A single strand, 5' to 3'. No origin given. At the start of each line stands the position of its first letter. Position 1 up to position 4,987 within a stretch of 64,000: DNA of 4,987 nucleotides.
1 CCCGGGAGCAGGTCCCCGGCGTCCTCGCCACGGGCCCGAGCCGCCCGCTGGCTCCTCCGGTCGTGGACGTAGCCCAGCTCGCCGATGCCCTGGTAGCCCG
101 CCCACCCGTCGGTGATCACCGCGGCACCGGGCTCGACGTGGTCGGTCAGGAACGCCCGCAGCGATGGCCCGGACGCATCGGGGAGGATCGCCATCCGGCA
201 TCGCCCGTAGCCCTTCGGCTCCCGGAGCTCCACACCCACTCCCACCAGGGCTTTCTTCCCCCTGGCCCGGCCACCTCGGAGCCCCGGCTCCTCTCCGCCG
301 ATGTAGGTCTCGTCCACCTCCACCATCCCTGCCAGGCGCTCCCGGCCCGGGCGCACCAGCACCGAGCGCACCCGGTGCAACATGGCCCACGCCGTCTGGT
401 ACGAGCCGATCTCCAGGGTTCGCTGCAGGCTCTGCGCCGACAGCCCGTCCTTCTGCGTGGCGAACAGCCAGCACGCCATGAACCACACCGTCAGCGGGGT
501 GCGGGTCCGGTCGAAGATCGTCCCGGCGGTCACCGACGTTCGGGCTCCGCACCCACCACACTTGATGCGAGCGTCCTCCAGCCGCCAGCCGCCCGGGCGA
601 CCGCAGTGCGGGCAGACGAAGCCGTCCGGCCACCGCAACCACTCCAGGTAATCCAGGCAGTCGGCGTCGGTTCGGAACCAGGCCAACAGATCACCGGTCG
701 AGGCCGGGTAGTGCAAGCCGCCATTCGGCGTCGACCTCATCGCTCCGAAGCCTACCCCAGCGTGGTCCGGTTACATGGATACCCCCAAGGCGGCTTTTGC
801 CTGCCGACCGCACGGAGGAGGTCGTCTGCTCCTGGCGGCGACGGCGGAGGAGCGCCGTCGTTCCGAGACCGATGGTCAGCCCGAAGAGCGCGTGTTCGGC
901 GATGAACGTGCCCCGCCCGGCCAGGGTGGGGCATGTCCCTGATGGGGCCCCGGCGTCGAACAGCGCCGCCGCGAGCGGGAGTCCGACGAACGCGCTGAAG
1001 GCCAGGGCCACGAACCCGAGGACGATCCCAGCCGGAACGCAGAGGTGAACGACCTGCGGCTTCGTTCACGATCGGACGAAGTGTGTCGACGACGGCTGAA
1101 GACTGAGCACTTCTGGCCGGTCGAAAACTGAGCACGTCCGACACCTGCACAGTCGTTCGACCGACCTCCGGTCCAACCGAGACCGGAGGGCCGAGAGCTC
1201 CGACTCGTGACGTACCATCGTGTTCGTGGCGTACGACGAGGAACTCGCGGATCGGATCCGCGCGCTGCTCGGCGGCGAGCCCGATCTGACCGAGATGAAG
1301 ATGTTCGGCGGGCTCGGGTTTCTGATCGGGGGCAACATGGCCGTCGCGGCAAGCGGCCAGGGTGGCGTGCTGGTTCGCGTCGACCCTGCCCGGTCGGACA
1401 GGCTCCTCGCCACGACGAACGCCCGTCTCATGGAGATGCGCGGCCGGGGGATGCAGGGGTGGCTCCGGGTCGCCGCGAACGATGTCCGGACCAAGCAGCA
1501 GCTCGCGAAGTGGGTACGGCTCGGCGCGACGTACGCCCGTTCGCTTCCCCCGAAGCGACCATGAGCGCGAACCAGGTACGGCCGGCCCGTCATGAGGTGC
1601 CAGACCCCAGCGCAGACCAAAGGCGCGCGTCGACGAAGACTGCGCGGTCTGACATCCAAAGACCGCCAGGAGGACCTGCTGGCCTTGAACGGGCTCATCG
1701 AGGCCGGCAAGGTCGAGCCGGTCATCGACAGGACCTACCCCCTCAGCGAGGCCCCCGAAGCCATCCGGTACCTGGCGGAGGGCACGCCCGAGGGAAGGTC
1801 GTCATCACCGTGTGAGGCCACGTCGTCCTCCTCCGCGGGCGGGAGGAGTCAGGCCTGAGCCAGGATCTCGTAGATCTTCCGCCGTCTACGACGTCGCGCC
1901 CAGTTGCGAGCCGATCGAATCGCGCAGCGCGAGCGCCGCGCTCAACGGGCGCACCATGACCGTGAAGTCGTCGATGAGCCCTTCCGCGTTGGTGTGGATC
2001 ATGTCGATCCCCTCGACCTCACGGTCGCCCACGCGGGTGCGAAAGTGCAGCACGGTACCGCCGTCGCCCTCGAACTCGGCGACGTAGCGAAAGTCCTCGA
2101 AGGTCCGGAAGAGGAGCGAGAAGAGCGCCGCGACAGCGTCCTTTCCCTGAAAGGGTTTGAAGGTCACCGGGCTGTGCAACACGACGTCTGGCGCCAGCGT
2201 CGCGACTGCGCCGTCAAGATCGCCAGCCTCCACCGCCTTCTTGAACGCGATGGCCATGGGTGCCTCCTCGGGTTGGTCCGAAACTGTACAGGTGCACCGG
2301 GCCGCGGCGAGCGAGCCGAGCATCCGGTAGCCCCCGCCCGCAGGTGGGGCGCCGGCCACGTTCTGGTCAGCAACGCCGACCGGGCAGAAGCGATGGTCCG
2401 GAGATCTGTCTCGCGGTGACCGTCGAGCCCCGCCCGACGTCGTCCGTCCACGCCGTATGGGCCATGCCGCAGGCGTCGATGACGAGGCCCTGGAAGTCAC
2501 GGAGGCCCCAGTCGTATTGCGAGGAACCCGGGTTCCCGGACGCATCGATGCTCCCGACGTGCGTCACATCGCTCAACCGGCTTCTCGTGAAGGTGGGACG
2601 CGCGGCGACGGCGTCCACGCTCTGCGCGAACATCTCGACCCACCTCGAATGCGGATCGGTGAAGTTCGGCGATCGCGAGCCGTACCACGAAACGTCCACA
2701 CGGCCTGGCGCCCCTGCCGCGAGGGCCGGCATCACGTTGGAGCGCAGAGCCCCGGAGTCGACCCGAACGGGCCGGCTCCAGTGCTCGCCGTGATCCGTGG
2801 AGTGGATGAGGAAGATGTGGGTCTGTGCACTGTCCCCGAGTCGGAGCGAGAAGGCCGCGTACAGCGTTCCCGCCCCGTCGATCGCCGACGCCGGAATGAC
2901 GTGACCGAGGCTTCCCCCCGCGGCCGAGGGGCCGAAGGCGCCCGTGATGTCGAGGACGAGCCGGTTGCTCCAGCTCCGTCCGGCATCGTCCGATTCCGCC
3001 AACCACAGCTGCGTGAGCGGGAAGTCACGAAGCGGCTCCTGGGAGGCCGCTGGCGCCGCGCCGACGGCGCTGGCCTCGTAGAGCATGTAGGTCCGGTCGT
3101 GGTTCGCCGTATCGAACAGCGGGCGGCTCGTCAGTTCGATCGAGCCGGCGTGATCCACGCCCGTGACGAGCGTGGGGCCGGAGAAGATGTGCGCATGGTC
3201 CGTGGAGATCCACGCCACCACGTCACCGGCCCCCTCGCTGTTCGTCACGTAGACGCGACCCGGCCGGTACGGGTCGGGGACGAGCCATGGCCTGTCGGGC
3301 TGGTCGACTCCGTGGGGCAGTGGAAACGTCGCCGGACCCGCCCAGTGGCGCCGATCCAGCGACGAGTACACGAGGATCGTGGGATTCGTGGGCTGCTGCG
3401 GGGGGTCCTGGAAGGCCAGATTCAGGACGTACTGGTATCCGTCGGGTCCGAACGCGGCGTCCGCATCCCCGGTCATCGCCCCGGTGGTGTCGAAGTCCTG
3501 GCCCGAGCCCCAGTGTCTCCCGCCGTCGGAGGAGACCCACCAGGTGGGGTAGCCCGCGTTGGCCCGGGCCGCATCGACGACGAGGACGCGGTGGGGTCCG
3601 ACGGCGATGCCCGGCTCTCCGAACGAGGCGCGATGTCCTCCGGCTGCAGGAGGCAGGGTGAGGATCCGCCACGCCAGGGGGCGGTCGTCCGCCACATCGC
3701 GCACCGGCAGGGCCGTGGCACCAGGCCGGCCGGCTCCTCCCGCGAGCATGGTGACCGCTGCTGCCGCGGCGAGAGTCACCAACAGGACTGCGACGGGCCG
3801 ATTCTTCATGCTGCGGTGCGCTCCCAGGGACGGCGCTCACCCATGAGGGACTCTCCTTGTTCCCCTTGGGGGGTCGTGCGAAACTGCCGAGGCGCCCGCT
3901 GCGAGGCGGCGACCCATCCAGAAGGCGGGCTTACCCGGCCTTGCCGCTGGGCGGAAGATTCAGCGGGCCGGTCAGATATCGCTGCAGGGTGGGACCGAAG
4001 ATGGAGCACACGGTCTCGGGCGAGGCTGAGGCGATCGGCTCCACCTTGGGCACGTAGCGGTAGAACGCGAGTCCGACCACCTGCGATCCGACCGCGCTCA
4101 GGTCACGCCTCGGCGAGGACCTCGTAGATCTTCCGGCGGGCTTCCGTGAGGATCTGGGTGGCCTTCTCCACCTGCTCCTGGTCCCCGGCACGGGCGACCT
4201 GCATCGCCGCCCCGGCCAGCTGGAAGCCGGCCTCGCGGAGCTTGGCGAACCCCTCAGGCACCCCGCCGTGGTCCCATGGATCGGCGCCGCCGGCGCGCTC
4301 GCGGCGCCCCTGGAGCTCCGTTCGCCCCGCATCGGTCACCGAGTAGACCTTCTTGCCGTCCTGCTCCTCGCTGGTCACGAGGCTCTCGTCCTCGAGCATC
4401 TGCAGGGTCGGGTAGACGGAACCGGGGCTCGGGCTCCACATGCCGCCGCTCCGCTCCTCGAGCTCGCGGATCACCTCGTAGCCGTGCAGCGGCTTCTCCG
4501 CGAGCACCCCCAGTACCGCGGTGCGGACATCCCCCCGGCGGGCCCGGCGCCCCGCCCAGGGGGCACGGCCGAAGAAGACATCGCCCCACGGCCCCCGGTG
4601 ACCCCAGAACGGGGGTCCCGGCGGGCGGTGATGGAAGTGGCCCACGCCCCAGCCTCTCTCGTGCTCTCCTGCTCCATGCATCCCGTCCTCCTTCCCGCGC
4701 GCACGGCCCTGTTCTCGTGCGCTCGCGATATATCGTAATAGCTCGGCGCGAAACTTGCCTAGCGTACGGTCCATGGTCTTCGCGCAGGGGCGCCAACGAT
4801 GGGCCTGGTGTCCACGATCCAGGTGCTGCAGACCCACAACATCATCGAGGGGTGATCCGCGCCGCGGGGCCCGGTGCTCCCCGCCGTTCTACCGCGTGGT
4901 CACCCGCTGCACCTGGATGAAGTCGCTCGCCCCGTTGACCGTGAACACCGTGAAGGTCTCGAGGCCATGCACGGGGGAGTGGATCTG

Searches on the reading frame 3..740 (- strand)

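Call 48: search_protein_families(library=pfam, proteins=[window:3-740:-], max_evalue=0.00001)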
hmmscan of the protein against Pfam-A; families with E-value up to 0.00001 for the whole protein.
window:3-740:- (246 aa): 2 families
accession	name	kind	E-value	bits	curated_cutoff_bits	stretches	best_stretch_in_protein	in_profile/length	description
PF12762.13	DDE_Tnp_IS1595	-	6e-17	62.5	27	1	135-229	1-101/153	ISXO2-like transposase domain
PF12760.12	Zn_ribbon_IS1595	-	4.3e-11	43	25.4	1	24-66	2-45/46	Transposase zinc-ribbon domain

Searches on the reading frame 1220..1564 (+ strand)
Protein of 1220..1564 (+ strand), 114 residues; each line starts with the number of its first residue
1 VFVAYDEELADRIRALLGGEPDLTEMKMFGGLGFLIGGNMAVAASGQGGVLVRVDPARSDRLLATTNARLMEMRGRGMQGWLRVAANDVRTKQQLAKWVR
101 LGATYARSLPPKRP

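Call 52: search_protein_families(library=pfam, proteins=[window:1220-1564:+], max_evalue=0.00001)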
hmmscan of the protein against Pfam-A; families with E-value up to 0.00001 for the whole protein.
window:1220-1564:+ (114 aa): 1 family
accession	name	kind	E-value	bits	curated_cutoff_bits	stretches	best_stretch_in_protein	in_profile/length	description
PF04993.18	TfoX_N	-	6.4e-13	49.1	30.1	1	17-103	3-88/91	TfoX N-terminal domain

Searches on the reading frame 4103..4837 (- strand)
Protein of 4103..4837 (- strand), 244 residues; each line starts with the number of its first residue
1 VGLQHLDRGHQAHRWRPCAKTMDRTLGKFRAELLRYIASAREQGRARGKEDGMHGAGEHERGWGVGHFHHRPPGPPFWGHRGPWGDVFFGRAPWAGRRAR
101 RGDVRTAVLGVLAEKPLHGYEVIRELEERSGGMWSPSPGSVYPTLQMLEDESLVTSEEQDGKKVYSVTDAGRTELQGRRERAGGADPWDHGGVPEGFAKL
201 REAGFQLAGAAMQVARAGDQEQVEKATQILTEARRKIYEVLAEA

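Call 48: search_protein_families(library=pfam, proteins=[window:4103-4837:-], max_evalue=0.00001)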
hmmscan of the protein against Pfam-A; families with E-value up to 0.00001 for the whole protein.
window:4103-4837:- (244 aa): 1 family
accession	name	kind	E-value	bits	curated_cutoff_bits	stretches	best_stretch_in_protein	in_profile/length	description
PF03551.20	PadR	-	7.4e-23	80.8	27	1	108-176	1-74/75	Transcriptional regulator PadR-like family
